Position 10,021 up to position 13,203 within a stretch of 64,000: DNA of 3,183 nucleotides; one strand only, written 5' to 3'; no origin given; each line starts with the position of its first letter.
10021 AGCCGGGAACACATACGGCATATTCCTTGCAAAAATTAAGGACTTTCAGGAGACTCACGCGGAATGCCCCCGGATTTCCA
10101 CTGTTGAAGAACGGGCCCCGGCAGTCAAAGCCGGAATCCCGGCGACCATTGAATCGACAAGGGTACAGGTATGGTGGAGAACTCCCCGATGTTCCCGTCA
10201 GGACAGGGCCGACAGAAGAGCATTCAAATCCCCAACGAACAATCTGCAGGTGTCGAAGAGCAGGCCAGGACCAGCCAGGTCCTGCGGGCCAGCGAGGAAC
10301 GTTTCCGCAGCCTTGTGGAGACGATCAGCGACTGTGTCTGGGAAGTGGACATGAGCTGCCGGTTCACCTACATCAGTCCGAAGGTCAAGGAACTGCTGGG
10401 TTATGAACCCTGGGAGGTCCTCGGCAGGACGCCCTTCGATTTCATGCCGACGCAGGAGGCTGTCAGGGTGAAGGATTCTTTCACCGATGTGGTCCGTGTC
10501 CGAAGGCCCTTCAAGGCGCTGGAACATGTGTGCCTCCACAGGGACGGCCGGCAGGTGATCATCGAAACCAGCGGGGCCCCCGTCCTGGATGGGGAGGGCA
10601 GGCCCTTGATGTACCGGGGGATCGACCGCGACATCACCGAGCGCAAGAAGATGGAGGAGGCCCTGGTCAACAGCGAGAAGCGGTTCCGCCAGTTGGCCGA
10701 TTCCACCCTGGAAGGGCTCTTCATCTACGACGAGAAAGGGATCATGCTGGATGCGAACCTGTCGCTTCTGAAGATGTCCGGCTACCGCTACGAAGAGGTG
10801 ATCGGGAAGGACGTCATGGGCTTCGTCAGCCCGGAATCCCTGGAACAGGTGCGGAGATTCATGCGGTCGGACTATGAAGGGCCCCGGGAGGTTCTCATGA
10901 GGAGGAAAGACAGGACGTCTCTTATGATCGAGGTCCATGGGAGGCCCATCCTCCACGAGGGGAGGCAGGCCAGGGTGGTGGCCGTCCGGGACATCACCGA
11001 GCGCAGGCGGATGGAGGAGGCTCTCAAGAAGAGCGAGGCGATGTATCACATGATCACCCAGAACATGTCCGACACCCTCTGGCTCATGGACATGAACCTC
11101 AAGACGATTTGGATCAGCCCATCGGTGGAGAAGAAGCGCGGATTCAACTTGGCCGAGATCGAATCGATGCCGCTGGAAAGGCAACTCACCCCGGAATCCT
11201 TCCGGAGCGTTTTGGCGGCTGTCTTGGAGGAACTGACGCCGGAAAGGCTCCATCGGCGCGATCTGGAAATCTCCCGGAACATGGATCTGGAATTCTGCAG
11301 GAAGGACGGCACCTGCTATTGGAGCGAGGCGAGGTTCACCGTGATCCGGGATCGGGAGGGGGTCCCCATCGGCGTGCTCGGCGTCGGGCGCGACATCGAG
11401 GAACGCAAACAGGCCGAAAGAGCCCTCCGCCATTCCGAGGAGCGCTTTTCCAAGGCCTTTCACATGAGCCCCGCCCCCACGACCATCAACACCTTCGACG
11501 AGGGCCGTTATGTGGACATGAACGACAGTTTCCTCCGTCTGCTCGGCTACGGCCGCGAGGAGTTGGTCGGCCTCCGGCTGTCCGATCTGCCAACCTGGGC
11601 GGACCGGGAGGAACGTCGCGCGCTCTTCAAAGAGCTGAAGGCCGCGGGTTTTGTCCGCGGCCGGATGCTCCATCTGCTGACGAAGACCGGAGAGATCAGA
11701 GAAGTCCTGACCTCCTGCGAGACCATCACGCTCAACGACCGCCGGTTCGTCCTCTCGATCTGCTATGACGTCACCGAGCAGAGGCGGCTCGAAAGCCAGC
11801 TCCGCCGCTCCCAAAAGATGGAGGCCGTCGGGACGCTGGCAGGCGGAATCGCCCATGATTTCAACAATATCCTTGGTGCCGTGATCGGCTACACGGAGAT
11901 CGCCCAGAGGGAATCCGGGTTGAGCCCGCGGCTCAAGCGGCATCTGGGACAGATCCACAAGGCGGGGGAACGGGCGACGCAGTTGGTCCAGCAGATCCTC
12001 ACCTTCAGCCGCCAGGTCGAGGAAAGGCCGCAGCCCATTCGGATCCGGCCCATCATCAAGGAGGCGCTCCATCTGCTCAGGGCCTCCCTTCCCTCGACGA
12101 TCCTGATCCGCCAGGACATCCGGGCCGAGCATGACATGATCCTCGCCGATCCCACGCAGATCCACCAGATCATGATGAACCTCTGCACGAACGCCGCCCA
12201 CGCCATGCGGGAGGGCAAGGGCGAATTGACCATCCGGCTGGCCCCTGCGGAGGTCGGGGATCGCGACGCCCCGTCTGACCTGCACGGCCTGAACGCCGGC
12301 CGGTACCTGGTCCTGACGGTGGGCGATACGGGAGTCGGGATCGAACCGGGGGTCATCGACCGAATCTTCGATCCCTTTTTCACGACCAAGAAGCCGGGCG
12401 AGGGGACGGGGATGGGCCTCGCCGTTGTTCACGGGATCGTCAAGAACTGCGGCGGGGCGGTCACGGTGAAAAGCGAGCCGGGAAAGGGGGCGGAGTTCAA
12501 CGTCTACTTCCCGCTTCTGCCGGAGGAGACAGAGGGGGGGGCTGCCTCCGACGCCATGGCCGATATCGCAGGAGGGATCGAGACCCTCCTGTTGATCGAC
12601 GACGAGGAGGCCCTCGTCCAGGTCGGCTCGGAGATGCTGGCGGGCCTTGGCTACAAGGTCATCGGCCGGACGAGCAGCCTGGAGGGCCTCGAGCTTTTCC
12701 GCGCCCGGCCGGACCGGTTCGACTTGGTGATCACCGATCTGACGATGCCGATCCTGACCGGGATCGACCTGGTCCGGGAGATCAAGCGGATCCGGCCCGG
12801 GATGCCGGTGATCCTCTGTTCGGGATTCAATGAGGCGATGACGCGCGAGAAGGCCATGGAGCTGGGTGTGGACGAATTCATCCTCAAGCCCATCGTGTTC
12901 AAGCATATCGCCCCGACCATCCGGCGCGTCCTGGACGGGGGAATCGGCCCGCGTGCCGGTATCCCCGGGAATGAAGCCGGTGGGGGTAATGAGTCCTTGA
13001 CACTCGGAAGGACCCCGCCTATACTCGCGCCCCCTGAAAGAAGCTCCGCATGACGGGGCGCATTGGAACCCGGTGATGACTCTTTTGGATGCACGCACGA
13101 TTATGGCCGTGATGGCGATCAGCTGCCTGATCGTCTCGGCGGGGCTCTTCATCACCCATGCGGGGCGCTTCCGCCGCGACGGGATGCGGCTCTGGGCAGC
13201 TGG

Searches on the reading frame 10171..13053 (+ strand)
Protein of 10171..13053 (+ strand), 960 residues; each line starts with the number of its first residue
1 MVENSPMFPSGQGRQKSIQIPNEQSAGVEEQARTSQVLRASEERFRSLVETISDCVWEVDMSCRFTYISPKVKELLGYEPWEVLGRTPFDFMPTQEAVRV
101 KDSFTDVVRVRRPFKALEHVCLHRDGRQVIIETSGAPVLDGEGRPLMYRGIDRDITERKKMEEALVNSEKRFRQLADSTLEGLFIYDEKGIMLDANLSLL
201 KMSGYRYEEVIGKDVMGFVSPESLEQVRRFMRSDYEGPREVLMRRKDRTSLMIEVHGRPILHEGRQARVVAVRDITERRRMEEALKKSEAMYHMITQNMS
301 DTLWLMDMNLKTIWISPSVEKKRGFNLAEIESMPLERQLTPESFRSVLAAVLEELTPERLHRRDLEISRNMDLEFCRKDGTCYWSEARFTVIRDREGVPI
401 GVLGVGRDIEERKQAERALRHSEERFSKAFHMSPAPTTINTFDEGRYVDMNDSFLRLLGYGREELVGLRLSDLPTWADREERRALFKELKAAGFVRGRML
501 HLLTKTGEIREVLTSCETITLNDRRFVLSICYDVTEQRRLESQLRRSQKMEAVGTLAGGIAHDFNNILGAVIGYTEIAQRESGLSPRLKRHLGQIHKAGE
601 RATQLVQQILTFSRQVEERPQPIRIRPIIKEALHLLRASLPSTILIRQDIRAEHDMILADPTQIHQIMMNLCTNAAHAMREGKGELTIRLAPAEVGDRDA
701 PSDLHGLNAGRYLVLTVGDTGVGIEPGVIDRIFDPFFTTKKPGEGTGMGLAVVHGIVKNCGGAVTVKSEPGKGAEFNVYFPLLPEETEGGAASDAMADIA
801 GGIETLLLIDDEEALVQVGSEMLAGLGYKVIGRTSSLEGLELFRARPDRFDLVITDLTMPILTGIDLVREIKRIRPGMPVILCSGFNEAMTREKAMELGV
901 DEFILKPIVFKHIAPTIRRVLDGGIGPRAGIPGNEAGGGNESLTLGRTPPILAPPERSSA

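Call 73: search_protein_families(library=pfam, proteins=[window:10171-13053:+], max_evalue=0.001)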
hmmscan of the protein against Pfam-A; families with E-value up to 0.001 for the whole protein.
window:10171-13053:+ (960 aa): 8 families
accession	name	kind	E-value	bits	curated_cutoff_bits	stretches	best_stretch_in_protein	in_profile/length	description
PF13426.13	PAS_9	-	1.5e-54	183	27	4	181-277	2-103/103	PAS domain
PF00989.32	PAS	-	6e-42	142.7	22.6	4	43-155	1-113/113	PAS fold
PF08448.16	PAS_4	-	3.5e-38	130.7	23.1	4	50-159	2-109/110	PAS fold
PF08447.18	PAS_3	-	2.3e-31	108.3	25.6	4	66-151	2-88/89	PAS fold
PF02518.31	HATPase_c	-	1.1e-22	81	26.4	1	660-782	2-109/111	Histidine kinase-, DNA gyrase B-, and HSP90-like ATPase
PF13188.13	PAS_8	-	2.1e-21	75.5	21.8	3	424-482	1-58/65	PAS domain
PF00072.30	Response_reg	-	1.8e-20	73.6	30.2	1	807-914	2-107/111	Response regulator receiver domain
PF00512.31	HisKA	-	2.3e-12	47.2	26.9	1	554-615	3-63/66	His Kinase A (phospho-acceptor) domain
